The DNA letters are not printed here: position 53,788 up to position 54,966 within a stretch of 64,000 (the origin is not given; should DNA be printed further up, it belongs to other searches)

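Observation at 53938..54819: Intronless arylamine N-acetyltransferase (NAT) gene embedded in a transposon-rich island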

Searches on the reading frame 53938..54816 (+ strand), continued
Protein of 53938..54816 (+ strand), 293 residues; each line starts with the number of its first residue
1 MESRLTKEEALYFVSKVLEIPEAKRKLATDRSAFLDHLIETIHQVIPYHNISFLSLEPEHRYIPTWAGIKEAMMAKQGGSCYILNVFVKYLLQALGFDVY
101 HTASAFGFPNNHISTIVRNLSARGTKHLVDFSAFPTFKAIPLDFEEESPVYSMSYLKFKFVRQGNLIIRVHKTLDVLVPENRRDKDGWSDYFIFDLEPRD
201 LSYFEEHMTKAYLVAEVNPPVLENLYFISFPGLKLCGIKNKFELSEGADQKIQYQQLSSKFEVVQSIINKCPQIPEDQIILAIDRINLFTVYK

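Call 19: find_homologous_proteins(query=A1, max_evalue=0.00001)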
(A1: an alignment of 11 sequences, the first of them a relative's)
Query A1 (11 sequences) (293 aa, profile of the alignment): 104 proteins with E <= 0.00001 among 8000 candidates.
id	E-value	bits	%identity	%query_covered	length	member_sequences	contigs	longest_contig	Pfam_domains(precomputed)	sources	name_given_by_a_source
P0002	2.3e-132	459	88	100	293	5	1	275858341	PF00797.24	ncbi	ncbi:uncharacterized protein LOC143238952 isoform X2 [Tachypleus tridentatus]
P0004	1.7e-131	456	53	99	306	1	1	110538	PF00797.24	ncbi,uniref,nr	ncbi:uncharacterized protein LOC111088400 [Limulus polyphemus]|uniref:arylamine N-acetyltransferase 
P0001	7.9e-128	444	100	100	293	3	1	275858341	PF00797.24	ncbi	ncbi:uncharacterized protein LOC143239667 isoform X2 [Tachypleus tridentatus]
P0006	3.7e-126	438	38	97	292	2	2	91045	PF00797.24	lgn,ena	-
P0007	2.6e-124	432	40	92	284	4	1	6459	PF00797.24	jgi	-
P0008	7.4e-124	431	41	92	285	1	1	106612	PF00797.24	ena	-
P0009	4.8e-122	425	36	97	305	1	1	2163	PF00797.24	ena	-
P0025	7.3e-122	424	38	97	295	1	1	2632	PF00797.24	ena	-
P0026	1.0e-121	424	41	92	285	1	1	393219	PF00797.24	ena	-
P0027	5.7e-120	418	38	97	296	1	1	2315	PF00797.24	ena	-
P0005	4.4e-119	415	56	86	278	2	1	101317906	PF00797.24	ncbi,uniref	ncbi:putative arylamine N-acetyltransferase 2 isoform X2 [Tachypleus tridentatus]|uniref:putative ar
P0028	8.7e-119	414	44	97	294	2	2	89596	PF00797.24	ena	-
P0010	1.3e-115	404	35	95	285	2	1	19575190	PF00797.24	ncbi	ncbi:arylamine N-acetyltransferase, liver isozyme-like [Branchiostoma floridae x Branchiostoma belch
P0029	7.4e-115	401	38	97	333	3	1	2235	PF00797.24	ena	-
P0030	1.8e-114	400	38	97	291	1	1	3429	PF00797.24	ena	-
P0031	2.1e-114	400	36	95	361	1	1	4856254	PF00797.24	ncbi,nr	ncbi:hypothetical protein Bbelb_180690 [Branchiostoma belcheri]|nr:hypothetical protein Bbelb_180690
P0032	1.5e-112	394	42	92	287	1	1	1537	PF00797.24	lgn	-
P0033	6.4e-112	392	40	97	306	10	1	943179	PF00797.24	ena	-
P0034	1.0e-111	391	42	97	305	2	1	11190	PF00797.24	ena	-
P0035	3.4e-110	386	38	97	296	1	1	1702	PF00797.24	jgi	jgi:arylamine N-acetyltransferase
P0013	2.2e-109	383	31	95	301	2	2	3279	PF00797.24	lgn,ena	-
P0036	1.0e-106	374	39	98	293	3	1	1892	PF00797.24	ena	-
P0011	8.7e-106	371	33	97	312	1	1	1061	PF00797.24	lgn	-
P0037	8.7e-101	355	32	95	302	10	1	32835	PF00797.24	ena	-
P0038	8.5e-99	349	40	98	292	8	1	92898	PF00797.24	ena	-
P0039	1.2e-97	345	39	98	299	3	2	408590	PF00797.24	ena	-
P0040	5.7e-97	343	38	98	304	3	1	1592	PF00797.24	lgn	-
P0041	9.8e-97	342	37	97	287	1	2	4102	PF00797.24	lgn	-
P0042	3.0e-96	340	31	96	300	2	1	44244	PF00797.24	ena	-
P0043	9.1e-96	339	31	96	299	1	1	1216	PF00797.24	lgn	-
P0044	3.8e-95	337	30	95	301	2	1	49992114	PF00797.24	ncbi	ncbi:uncharacterized protein [Littorina saxatilis]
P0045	2.2e-92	327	33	75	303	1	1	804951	PF00797.24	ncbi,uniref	ncbi:hypothetical protein BaRGS_00030282 [Batillaria attramentaria]|uniref:arylamine N-acetyltransfe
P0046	1.5e-91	325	33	93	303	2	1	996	PF00797.24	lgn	-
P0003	2.1e-90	321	75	74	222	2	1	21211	PF00797.24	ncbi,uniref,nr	ncbi:uncharacterized protein LOC106476130 [Limulus polyphemus]|uniref:arylamine N-acetyltransferase 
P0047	7.2e-90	319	37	75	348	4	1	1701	PF00797.24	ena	-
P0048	4.8e-88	313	34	73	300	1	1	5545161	PF00797.24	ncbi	ncbi:hypothetical protein ACOMHN_004691 [Nucella lapillus]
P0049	9.0e-87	309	32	73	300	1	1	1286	PF00797.24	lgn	-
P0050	7.4e-84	299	29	73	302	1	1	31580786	PF00797.24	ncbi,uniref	ncbi:uncharacterized protein LOC143275718 [Babylonia areolata]|uniref:uncharacterized protein LOC143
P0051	9.3e-83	296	34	71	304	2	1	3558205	PF00797.24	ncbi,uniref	ncbi:hypothetical protein BaRGS_00004370 [Batillaria attramentaria]|uniref:arylamine N-acetyltransfe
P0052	1.0e-82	296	29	95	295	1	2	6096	PF00797.24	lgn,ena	-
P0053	1.2e-82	296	34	95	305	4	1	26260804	PF00797.24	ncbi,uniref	ncbi:uncharacterized protein LOC129281342 [Lytechinus pictus]|uniref:uncharacterized protein LOC1292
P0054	1.2e-81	292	31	93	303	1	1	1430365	PF00797.24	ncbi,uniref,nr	ncbi:unnamed protein product [Candidula unifasciata]|uniref:arylamine N-acetyltransferase n=1 Tax=Ca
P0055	8.5e-80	286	28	95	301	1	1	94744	PF00797.24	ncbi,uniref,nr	ncbi:uncharacterized protein LOC101854469 [Aplysia californica]|uniref:arylamine N-acetyltransferase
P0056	1.2e-79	286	34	96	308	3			PF00797.24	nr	nr:uncharacterized protein LOC129277264 [Lytechinus pictus]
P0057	3.5e-79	284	29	95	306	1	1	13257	PF00797.24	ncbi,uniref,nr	ncbi:arylamine N-acetyltransferase 1-like [Paramuricea clavata]|uniref:arylamine N-acetyltransferase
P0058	2.1e-78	282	34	72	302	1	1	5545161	PF00797.24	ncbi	ncbi:hypothetical protein ACOMHN_004690 [Nucella lapillus]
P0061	3.0e-75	271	31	93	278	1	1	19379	PF00797.24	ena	-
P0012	1.3e-74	269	37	68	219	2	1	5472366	PF00797.24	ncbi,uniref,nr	ncbi:PREDICTED: uncharacterized protein LOC109487570 [Branchiostoma belcheri]|uniref:arylamine N-ace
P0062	1.1e-72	263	32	97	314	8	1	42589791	PF00797.24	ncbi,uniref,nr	ncbi:uncharacterized protein LOC100893921 [Strongylocentrotus purpuratus]|uniref:arylamine N-acetylt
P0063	1.4e-72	263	27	95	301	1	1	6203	PF00797.24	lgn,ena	-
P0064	2.9e-72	261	31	94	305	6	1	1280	PF00797.24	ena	-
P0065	3.1e-71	258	25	95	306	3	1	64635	PF00797.24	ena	-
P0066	1.3e-70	256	28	95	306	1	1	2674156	PF00797.24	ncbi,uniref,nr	ncbi:uncharacterized protein LOC114521490 [Dendronephthya gigantea]|uniref:uncharacterized protein L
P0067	1.5e-70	256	30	94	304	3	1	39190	PF00797.24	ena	-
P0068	3.3e-70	255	28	95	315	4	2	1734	PF00797.24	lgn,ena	-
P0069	6.1e-70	254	30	94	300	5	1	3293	PF00797.24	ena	-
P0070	7.7e-70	253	31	94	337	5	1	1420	PF00797.24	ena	-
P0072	6.1e-69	251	32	94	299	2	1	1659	PF00797.24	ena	-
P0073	8.4e-69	250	31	94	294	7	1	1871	PF00797.24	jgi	jgi:hypothetical protein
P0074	9.3e-69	250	25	94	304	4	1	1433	PF00797.24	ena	-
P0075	1.4e-68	249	29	94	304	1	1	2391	PF00797.24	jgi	jgi:hypothetical protein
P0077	7.7e-68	247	29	95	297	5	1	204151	PF00797.24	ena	-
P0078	1.2e-67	246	30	95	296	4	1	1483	PF00797.24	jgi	jgi:hypothetical protein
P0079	2.9e-67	245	31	94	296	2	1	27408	PF00797.24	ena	-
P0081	1.4e-66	243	27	99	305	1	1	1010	PF00797.24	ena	-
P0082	1.5e-66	243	38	70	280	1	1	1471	PF00797.24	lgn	-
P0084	9.4e-66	240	33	95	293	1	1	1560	PF00797.24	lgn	-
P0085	2.8e-65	239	32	97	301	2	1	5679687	PF00797.24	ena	-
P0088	1.7e-64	236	33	97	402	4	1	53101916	PF00797.24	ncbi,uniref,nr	ncbi:uncharacterized protein LOC100888967 [Strongylocentrotus purpuratus]|uniref:arylamine N-acetylt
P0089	7.7e-64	234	27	89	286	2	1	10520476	PF00797.24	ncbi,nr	ncbi:uncharacterized protein LOC124436928 isoform X2 [Xenia sp. Carnegie-2017]|nr:uncharacterized pr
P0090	2.7e-63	232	31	94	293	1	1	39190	PF00797.24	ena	-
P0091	6.4e-63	231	30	94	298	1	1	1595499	PF00797.24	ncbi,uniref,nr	ncbi:uncharacterized protein LOC114528669 [Dendronephthya gigantea]|uniref:uncharacterized protein L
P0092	1.6e-62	229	33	89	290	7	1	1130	PF00797.24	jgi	jgi:hypothetical protein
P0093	5.6e-62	228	37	87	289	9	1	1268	PF00797.24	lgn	-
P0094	9.2e-62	227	32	68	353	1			PF00797.24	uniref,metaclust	uniref:arylamine N-acetyltransferase n=1 Tax=Arion vulgaris TaxID=1028688 RepID=A0A0B7AE92_9EUPU|met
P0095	2.8e-61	225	33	60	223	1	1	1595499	PF00797.24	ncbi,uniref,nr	ncbi:uncharacterized protein LOC114528676 [Dendronephthya gigantea]|uniref:uncharacterized protein L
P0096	5.0e-60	221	30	77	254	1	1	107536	PF00797.24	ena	-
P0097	2.1e-59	219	31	62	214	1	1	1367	PF00797.24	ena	-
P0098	3.7e-57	212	37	67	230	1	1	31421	PF00797.24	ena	-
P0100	5.3e-54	201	45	53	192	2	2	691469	PF00797.24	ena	-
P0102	3.2e-50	189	30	98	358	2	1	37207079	PF00797.24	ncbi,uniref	ncbi:uncharacterized protein [Apostichopus japonicus]|uniref:uncharacterized protein n=1 Tax=Stichop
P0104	1.1e-49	187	37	51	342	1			PF00797.24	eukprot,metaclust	eukprot:XP_011671612.1 PREDICTED: uncharacterized protein LOC105441811 [Strongylocentrotus purpuratu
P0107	5.4e-49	185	41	44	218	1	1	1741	PF00797.24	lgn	-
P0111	4.5e-45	172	41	56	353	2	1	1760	PF00797.24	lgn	-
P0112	4.8e-10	57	29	37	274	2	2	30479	PF00797.24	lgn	-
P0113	3.8e-9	54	31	39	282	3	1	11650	PF00797.24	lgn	-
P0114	4.2e-9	54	29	48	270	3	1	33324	PF00797.24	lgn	-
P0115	9.7e-6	43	27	44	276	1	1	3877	PF00797.24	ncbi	-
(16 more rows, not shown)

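Call 27: search_solved_structures(query=A1, max_evalue=0.01, show_alignments=2)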
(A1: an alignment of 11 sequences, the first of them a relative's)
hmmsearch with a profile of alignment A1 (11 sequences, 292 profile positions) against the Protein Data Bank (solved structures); distinct sequences matched with E-value up to 0.01: 16.
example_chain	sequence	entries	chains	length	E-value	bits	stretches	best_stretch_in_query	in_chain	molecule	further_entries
4dmo_A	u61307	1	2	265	1e-11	47.8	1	35-254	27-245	N-hydroxyarylamine O-acetyltransferase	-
3lnb_A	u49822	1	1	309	3.9e-09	39.4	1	35-243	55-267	N-acetyltransferase family protein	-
7qi3_A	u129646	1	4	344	1.5e-07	34.2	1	25-107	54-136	Arylamine N-acetyltransferase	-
2ija_A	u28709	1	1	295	2.5e-07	33.4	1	32-225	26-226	Arylamine N-acetyltransferase 1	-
2pfr_A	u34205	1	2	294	5e-07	32.4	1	33-235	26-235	Arylamine N-acetyltransferase 2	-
8btm_A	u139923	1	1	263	6.3e-06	28.8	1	39-136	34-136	GdmF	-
8ot2_A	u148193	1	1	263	6.3e-06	28.8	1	39-136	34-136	GdmF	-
8oom_A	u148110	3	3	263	6.3e-06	28.8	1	39-136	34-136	GdmF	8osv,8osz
2bsz_A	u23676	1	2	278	6.7e-05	25.5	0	44-107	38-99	ARYLAMINE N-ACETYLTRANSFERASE 1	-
1w6f_A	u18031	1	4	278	0.00012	24.6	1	34-270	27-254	ARYLAMINE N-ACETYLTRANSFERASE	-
2pqt_A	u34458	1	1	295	0.00013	24.6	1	32-225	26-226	Arylamine N-acetyltransferase 1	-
4bgf_A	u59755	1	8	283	0.00013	24.5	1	31-106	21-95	ARYLAMINE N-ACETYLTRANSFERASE NAT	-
1gx3_A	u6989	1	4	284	0.00013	24.5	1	34-269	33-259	ARYLAMINE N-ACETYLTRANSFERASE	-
4nv7_A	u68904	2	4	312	0.00042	22.8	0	46-107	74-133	Arylamine N-acetyltransferase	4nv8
1w4t_A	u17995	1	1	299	0.00097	21.7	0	34-107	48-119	Arylamine N-acetyltransferase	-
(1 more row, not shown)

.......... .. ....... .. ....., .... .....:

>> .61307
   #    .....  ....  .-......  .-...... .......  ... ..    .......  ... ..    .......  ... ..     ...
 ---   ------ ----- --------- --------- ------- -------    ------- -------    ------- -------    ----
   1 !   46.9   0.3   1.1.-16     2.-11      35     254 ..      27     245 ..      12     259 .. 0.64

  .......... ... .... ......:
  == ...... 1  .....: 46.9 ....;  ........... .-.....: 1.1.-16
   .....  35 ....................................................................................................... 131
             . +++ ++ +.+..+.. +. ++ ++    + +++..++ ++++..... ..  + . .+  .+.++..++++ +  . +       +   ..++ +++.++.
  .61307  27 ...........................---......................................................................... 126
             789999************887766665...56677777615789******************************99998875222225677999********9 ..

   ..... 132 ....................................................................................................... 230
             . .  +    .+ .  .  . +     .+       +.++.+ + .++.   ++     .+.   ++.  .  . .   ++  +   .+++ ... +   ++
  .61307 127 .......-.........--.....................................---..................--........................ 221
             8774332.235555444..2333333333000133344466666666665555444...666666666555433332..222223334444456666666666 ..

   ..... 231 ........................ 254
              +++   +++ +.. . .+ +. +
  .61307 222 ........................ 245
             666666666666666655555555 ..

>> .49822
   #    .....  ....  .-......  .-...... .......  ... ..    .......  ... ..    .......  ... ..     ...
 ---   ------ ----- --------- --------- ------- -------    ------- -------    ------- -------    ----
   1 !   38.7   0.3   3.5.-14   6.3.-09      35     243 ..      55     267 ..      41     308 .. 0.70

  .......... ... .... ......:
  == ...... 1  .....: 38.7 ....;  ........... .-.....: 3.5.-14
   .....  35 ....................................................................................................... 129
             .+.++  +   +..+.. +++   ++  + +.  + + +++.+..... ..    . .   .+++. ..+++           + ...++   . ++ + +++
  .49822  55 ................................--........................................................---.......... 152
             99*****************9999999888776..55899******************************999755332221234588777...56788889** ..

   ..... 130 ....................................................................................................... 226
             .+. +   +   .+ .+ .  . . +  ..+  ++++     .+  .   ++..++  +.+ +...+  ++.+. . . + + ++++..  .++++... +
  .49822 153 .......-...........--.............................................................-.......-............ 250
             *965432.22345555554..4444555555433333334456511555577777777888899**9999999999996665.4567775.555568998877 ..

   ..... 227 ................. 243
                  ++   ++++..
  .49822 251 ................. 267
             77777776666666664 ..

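Call 40: find_encoding_contigs(protein=P0028, flank=10000, max_places=2)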
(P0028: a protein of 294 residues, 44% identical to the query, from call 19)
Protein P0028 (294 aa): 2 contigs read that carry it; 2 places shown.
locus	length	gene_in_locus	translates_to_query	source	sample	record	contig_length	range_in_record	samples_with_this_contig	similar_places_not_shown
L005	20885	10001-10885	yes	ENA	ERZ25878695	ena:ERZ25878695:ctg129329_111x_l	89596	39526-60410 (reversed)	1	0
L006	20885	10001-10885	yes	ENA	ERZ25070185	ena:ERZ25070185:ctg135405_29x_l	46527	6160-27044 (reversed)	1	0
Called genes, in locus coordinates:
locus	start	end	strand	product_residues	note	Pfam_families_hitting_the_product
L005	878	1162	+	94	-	-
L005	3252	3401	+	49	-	-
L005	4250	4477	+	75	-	PF13499:EF-hand_7, PF13833:EF-hand_8 (weak), PF00036:EF-hand_1 (weak), PF13202:EF-hand_5, PF13405:EF-hand_6 (weak)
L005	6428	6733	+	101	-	-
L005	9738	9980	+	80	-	-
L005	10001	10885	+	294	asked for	PF00797:Acetyltransf_2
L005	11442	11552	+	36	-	-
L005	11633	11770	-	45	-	-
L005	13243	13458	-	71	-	-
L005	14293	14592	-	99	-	-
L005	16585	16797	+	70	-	-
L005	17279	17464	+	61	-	-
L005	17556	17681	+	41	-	-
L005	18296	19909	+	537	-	-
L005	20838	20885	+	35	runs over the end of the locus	-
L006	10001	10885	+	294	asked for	PF00797:Acetyltransf_2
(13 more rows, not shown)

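Call 41: predict_structure(alignment_id=A2)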
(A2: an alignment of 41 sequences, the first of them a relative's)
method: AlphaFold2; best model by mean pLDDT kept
length: 293 residues; sequences in the alignment: 41
mean_pLDDT: 92.4   pTM: 0.92
mean pLDDT of the five models: 92.4, 92.4, 92.3, 92.0, 91.3
residues with pLDDT >= 90: 240; 70-90: 35; 50-70: 14; < 50: 4
segments of 3 or more residues with pLDDT < 50: 291-293
pLDDT, mean of each block of 10 residues (from residue 1): 83 98 97 98 98 93 95 97 97 98 90 96 97 96 97 96 97 68 81 96 93 79 93 96 93 94 96 95 85 41
secondary structure, 60 per line:
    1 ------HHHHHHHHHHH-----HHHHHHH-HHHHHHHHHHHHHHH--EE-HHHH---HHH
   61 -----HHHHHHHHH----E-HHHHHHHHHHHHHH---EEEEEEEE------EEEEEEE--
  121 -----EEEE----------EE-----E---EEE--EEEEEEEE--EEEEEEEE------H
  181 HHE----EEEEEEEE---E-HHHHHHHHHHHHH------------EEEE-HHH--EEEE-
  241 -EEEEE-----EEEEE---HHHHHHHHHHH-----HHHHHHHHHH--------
elements in order: H7-17 H23-29 H31-45 H51-54 H66-74 H81-94 E98-105 E112-118 E126-129 E151-153 E156-163 E166-173 E188-195 H201-213 E226-229 E236-239 E242-246 E252-256 H260-270 H276-285

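Call 43: fold_search(model_id=the predicted structure, library=pdb)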
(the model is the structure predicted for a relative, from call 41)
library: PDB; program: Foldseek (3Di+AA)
matches with E <= 10: 1036; with E <= 0.001: 40
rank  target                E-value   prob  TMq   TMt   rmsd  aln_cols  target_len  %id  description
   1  1gx3_A                9.2e-13  1.00  0.67  0.71   4.8       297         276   15  M. smegmatis arylamine N-acetyl transferase (released 2002-06-13)
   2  1w5r_A                1.2e-12  1.00  0.68  0.72   3.4       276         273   16  X-ray crystallographic structure of a C70Q Mycobacterium smegmatis N- arylamine Acetyltransferase (released 2005-05-11)
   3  1w6f_A                1.3e-12  1.00  0.67  0.71   3.9       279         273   16  Arylamine N-acetyltransferase from Mycobacterium smegmatis with the anti-tubercular drug isoniazid bound in the active (released 2005-02-23)
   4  2pfr_B                2.4e-12  1.00  0.67  0.68   4.4       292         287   15  Human N-acetyltransferase 2 (released 2007-05-15)
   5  1w6f_D                2.7e-12  1.00  0.66  0.71   3.6       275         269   17  Arylamine N-acetyltransferase from Mycobacterium smegmatis with the anti-tubercular drug isoniazid bound in the active (released 2005-02-23)
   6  2ija                  3.5e-12  1.00  0.72  0.73   4.2       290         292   13  Human N-acetyltransferase 1 F125S mutant (released 2006-11-28)
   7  1w6f_B                3.7e-12  1.00  0.64  0.69   3.1       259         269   18  Arylamine N-acetyltransferase from Mycobacterium smegmatis with the anti-tubercular drug isoniazid bound in the active (released 2005-02-23)
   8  2pqt                  3.9e-12  1.00  0.72  0.71   4.5       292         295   13  Human N-acetyltransferase 1 (released 2007-05-15)
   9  4b55                  4.3e-12  1.00  0.73  0.77   3.7       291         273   13  Crystal Structure of the Covalent Adduct Formed between Mycobacterium marinum Aryalamine N-acetyltransferase and Phenyl  (released 2013-01-16)
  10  2pfr_A                4.3e-12  1.00  0.67  0.68   4.6       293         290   15  Human N-acetyltransferase 2 (released 2007-05-15)
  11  1gx3_B                5.3e-12  1.00  0.66  0.70   3.7       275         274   17  M. smegmatis arylamine N-acetyl transferase (released 2002-06-13)
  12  8k51_B                5.9e-12  1.00  0.65  0.68   4.9       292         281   14  Crystal structure of arylamine N-acyltransferase from Streptomyces aureus (released 2024-07-24)
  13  2vfb                  6.6e-12  1.00  0.72  0.77   3.9       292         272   14  The structure of Mycobacterium marinum arylamine N-acetyltransferase (released 2007-12-18)
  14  4nv7_A                6.6e-12  1.00  0.70  0.76   4.2       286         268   14  Crystal Structure of Mesorhizobium Loti Arylamine N-acetyltransferase 1 In Complex With CoA (released 2015-01-21)
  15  4bgf_A                7.7e-12  1.00  0.70  0.75   3.8       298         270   15  The 3D-structure of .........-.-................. from M. tuberculosis (released 2013-07-24)
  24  7qi3_A                3.4e-11  1.00  0.71  0.62   4.9       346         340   12  Structure of Fusarium verticillioides NAT1 (FDB2) N-malonyltransferase (released 2022-11-23)
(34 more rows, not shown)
